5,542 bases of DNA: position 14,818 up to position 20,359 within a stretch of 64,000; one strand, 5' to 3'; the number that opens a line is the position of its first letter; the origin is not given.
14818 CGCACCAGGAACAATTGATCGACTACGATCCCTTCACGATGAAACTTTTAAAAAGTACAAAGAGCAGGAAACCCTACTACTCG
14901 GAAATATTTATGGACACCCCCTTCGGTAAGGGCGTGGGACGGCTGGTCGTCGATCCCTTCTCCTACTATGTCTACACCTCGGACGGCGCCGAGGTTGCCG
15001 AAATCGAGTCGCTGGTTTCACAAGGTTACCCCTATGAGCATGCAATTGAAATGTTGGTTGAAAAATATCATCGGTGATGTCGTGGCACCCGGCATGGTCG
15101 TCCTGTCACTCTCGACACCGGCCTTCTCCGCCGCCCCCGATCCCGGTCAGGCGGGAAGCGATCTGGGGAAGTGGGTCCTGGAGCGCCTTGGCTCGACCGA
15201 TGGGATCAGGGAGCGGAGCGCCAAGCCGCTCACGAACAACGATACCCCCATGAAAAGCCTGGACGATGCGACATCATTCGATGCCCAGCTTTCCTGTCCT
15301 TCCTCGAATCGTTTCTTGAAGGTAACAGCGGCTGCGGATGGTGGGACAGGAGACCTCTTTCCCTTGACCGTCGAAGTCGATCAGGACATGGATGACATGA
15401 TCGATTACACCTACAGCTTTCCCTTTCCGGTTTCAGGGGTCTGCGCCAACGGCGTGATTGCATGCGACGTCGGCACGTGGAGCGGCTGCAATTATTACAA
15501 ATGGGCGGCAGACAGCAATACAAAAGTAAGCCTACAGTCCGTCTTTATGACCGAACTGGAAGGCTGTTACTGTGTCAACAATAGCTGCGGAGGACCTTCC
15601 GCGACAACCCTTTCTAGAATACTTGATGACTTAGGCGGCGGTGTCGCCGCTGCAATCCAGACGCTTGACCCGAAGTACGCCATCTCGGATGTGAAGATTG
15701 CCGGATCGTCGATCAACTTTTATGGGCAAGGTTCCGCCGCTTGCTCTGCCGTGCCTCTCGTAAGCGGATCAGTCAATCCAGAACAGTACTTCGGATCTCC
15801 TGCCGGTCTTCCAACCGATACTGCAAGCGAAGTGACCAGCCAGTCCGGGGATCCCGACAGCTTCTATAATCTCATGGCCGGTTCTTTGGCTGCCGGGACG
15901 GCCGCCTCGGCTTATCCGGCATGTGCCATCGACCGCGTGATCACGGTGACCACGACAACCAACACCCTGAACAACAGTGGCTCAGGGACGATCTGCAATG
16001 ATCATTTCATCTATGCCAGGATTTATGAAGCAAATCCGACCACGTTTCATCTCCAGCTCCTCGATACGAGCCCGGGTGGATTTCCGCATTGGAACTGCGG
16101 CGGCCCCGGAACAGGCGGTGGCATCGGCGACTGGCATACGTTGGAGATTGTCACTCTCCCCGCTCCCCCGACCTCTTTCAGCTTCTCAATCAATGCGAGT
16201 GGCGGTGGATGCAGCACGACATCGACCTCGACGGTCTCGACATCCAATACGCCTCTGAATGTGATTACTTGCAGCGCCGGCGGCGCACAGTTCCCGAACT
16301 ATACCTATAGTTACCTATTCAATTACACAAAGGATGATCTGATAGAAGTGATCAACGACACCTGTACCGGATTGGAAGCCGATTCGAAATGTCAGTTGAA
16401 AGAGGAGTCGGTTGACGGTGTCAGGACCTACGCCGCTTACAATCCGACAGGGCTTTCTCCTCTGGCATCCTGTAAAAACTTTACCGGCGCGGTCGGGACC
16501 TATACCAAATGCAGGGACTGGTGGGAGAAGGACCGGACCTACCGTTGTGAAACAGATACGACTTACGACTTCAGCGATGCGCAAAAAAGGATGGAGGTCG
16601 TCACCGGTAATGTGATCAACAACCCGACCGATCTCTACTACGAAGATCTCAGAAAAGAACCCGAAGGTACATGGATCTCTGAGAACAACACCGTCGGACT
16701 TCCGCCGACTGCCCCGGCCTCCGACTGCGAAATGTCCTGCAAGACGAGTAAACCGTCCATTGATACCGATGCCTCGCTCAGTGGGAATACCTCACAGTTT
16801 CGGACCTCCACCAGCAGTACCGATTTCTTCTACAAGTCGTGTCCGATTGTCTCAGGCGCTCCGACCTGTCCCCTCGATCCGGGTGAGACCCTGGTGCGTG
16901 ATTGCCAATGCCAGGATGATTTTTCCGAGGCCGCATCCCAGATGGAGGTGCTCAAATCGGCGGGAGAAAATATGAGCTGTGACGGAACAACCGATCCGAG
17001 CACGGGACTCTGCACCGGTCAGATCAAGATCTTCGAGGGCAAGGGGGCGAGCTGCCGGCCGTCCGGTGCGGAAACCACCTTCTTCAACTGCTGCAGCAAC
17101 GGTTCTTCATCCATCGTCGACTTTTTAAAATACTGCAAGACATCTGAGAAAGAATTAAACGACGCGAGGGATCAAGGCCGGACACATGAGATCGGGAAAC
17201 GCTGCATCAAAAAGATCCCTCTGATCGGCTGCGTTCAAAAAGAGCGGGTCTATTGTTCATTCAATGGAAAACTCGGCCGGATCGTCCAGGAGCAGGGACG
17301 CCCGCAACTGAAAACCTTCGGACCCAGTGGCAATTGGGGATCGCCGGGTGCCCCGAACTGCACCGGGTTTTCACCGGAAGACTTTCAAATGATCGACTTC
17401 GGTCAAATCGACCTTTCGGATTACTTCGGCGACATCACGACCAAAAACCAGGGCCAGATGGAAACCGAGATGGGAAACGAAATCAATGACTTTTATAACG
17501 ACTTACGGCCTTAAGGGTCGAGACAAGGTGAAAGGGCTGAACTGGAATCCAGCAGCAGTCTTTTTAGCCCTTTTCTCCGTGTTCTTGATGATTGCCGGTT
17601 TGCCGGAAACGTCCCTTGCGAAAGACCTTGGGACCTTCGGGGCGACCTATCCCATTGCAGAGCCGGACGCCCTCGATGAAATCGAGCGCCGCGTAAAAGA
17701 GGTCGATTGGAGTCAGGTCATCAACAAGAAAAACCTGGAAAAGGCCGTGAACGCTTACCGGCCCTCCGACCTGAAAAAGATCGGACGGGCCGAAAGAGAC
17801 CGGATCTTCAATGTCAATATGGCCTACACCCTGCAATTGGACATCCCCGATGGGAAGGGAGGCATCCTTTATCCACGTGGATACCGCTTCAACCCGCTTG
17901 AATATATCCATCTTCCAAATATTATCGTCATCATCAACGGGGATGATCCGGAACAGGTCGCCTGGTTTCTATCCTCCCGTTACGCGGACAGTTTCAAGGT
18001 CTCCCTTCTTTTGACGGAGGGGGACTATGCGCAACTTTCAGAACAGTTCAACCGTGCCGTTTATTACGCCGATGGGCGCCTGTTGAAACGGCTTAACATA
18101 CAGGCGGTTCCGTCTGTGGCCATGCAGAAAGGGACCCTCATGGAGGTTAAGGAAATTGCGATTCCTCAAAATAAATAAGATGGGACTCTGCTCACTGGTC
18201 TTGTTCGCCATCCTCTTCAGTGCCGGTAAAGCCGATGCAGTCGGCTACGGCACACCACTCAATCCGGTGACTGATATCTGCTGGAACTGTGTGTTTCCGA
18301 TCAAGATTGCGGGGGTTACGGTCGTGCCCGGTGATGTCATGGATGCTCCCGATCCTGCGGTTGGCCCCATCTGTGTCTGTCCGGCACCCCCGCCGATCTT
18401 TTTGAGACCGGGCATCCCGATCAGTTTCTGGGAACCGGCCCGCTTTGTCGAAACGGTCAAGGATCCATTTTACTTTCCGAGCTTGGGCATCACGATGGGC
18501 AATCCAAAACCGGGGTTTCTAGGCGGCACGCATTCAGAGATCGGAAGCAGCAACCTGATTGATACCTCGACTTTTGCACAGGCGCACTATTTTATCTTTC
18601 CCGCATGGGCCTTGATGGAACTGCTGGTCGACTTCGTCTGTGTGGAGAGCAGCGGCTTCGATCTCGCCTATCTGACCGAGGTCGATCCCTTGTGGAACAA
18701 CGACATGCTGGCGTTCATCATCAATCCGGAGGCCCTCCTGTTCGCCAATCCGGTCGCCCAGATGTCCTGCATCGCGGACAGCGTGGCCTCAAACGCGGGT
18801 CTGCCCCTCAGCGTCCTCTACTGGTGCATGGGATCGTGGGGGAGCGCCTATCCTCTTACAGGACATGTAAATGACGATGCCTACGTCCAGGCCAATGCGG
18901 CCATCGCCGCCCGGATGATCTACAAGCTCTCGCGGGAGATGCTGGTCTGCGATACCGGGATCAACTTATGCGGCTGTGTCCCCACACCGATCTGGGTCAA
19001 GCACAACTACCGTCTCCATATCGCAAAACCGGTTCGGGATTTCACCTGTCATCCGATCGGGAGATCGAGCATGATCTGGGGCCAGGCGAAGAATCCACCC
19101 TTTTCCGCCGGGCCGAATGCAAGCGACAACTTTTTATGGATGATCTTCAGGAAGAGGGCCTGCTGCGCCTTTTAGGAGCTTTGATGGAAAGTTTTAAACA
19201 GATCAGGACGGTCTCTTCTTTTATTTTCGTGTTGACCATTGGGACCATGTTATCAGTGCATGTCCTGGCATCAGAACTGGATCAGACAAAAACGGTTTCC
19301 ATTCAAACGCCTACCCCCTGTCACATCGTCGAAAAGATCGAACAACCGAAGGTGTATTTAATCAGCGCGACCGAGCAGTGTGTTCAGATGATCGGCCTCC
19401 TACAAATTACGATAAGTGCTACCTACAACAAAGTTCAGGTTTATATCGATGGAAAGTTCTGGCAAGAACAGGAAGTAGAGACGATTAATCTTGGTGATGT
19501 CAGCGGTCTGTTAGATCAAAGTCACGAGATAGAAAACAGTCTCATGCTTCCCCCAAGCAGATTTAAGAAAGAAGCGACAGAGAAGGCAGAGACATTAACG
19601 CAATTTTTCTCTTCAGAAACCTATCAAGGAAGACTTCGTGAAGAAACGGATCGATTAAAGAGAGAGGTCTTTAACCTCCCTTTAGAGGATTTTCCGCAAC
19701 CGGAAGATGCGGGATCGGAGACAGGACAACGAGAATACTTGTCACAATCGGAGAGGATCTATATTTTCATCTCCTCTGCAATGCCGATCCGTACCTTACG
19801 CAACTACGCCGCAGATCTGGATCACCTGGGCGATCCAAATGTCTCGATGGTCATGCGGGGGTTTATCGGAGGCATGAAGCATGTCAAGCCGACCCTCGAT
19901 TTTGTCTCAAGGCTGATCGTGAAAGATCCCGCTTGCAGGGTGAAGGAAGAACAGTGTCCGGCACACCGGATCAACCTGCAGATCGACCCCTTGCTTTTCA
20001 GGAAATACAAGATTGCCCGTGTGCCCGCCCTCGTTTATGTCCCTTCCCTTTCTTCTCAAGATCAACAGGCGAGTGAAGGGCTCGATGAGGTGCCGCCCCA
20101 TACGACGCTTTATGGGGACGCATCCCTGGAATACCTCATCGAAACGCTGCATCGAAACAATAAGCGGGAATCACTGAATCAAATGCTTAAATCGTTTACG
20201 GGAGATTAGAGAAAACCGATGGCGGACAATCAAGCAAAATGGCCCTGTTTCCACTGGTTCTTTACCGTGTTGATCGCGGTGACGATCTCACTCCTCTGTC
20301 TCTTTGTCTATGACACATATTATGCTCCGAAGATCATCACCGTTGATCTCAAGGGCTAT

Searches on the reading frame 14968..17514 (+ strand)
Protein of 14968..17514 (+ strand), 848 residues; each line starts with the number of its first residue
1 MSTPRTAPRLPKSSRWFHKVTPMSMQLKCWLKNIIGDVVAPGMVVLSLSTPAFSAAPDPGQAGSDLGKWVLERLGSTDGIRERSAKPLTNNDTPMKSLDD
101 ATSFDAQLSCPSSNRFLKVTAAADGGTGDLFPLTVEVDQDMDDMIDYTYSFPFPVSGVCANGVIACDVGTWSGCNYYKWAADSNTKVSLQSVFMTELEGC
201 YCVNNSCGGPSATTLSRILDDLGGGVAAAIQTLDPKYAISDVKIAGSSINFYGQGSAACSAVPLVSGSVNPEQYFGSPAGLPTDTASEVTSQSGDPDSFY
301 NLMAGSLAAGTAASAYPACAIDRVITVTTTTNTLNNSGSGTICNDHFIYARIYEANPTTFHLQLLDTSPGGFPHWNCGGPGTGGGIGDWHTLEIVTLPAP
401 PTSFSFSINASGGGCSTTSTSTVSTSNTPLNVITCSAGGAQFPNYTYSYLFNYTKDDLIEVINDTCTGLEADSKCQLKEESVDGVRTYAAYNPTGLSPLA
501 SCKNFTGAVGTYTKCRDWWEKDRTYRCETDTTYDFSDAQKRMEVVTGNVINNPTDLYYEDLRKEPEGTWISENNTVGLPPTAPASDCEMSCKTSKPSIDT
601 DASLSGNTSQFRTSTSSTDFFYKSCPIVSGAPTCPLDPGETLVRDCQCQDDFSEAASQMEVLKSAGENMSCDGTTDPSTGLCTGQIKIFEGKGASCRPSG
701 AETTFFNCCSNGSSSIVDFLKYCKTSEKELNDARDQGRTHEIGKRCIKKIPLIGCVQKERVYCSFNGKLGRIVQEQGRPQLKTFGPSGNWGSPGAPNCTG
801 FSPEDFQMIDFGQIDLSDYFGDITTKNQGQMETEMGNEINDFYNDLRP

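Call 59: search_protein_families(library=pfam, proteins=[window:14968-17514:+], max_evalue=0.1)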
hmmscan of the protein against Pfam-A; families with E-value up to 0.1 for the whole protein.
window:14968-17514:+ (848 aa): 2 families
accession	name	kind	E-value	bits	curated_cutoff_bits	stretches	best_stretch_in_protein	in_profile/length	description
PF06986.16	F_T4SS_TraN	-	1.5e-25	90.7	23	1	647-802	105-240/240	F-type Type IV secretion system, TraN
PF09868.14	DUF2095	-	0.092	13.2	25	0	468-504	41-77/129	Uncharacterized protein conserved in archaea (DUF2095)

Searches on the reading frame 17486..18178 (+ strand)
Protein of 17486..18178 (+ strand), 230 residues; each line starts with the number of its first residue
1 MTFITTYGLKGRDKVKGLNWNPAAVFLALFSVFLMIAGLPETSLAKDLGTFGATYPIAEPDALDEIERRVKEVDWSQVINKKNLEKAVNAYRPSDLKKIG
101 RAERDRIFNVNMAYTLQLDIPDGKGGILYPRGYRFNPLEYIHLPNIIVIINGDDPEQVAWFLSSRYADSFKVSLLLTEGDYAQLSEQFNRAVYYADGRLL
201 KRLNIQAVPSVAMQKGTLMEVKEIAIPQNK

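Call 59: search_protein_families(library=pfam, proteins=[window:17486-18178:+], max_evalue=0.1)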
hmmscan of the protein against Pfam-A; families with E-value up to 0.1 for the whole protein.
window:17486-18178:+ (230 aa): 1 family
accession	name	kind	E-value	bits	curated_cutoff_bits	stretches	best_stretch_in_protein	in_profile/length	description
PF12477.13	TraW_N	-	0.00013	22.3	22.7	1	45-58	17-30/30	Sex factor F TraW protein N terminal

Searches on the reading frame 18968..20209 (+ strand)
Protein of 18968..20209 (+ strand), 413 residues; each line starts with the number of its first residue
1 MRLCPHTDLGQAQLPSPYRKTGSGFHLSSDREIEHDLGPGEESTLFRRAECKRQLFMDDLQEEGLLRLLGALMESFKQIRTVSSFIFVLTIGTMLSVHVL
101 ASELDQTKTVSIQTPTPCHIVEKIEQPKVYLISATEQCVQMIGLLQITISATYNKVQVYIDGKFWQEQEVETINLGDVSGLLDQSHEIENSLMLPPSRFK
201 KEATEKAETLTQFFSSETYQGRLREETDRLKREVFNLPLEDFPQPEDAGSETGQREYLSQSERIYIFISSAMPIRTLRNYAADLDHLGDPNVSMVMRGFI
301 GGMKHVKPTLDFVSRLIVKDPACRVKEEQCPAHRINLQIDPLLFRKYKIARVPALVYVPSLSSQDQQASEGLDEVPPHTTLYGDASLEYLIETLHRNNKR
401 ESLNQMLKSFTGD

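Call 59: search_protein_families(library=pfam, proteins=[window:18968-20209:+], max_evalue=0.1)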
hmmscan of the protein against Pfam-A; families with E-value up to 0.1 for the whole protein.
window:18968-20209:+ (413 aa): 1 family
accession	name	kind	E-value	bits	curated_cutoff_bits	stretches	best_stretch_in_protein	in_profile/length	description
PF09673.15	TrbC_Ftype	-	4.3e-27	94.8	24.2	1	266-393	1-110/111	Type-F conjugative transfer system pilin assembly protein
